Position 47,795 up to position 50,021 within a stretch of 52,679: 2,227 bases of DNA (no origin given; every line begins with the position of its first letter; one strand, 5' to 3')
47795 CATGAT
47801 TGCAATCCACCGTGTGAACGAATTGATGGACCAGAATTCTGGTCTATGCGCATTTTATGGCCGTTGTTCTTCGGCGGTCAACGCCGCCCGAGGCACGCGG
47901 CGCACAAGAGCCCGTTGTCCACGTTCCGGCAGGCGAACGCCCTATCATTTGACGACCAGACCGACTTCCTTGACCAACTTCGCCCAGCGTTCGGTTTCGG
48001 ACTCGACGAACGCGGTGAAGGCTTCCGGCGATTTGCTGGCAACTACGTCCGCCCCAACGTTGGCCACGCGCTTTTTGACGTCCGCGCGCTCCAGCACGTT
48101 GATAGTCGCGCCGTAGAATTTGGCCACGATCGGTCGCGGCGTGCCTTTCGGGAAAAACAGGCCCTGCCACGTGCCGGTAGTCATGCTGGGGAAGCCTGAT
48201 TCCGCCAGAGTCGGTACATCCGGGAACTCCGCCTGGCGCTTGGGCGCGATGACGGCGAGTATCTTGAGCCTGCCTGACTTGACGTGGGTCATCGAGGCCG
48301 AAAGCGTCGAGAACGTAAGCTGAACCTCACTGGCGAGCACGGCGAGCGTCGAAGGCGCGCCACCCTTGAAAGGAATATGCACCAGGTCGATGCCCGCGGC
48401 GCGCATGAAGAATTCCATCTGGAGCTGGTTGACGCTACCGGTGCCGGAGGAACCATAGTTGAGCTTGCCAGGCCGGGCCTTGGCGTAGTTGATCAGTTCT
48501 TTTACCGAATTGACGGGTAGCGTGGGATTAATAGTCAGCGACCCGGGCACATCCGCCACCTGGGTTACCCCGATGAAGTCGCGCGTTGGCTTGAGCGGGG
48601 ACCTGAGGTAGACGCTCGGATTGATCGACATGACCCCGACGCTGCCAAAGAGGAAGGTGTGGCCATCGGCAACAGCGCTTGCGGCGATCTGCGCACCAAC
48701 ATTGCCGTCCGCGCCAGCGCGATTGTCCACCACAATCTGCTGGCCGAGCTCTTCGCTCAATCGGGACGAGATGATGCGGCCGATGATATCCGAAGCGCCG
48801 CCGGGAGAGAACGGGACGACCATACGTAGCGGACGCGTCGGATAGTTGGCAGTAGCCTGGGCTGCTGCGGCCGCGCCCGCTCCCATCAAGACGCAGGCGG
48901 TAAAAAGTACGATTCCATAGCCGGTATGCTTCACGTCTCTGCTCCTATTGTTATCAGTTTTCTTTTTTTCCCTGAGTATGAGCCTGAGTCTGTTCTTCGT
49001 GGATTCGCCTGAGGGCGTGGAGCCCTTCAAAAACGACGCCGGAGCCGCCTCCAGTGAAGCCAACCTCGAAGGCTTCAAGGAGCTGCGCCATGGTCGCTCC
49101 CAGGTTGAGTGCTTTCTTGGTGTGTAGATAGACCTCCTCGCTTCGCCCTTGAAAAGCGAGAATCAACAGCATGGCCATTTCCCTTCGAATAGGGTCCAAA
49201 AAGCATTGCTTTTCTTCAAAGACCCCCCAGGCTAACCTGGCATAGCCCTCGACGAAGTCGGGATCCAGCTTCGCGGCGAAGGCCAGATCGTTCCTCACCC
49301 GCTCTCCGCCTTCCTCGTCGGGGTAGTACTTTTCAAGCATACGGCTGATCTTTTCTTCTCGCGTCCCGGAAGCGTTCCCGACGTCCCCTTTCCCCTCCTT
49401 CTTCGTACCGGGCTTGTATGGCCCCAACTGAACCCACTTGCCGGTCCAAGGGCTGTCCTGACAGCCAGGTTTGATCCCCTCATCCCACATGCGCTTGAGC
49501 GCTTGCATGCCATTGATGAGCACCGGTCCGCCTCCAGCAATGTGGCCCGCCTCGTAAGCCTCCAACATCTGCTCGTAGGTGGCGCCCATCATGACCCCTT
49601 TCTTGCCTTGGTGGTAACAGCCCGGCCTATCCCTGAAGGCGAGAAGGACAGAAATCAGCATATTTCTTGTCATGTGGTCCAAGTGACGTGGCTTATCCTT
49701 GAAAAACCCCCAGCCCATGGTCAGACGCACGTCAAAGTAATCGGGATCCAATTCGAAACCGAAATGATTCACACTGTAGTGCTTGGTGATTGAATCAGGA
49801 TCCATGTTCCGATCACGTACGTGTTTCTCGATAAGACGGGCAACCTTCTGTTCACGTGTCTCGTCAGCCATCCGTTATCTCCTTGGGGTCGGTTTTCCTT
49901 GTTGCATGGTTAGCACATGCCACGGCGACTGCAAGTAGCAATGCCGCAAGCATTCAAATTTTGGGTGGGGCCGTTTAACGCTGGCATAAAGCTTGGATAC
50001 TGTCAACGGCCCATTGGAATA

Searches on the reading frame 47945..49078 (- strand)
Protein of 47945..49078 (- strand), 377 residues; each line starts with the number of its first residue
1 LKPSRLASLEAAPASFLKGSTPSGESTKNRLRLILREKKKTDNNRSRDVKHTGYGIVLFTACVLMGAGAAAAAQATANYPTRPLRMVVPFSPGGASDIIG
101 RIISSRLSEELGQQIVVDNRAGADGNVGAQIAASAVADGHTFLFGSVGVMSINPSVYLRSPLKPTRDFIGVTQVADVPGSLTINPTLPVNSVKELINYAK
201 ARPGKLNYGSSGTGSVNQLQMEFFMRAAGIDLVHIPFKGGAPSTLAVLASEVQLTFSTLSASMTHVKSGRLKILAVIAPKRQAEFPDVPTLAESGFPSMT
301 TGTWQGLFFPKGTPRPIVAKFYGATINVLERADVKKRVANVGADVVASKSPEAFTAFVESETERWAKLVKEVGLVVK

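Call 3: search_protein_families(library=pfam, proteins=[window:47945-49078:-], max_evalue=0.01)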
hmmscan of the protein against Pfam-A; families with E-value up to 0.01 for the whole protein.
window:47945-49078:- (377 aa): 1 family
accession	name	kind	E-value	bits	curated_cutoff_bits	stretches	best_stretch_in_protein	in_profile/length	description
PF03401.19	TctC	-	3.1e-66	224.2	27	1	100-374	2-274/274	Tripartite tricarboxylate transporter family receptor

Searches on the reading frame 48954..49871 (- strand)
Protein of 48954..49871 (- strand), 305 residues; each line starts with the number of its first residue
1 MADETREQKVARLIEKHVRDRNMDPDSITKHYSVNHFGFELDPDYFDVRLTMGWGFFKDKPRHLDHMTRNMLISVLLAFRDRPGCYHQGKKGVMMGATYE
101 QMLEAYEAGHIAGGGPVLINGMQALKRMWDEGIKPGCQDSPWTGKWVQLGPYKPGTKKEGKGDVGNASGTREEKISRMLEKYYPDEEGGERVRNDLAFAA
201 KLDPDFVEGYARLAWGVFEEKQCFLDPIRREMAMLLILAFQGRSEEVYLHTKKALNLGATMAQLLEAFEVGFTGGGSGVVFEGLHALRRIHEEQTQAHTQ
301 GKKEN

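Call 32: search_protein_families(library=pfam, proteins=[window:48954-49871:-], max_evalue=0.001)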
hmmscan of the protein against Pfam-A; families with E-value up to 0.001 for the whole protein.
window:48954-49871:- (305 aa): 1 family
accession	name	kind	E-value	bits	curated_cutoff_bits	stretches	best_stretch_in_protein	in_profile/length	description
PF02627.25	CMD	-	2.3e-14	53.6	23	1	204-287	1-82/84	Carboxymuconolactone decarboxylase family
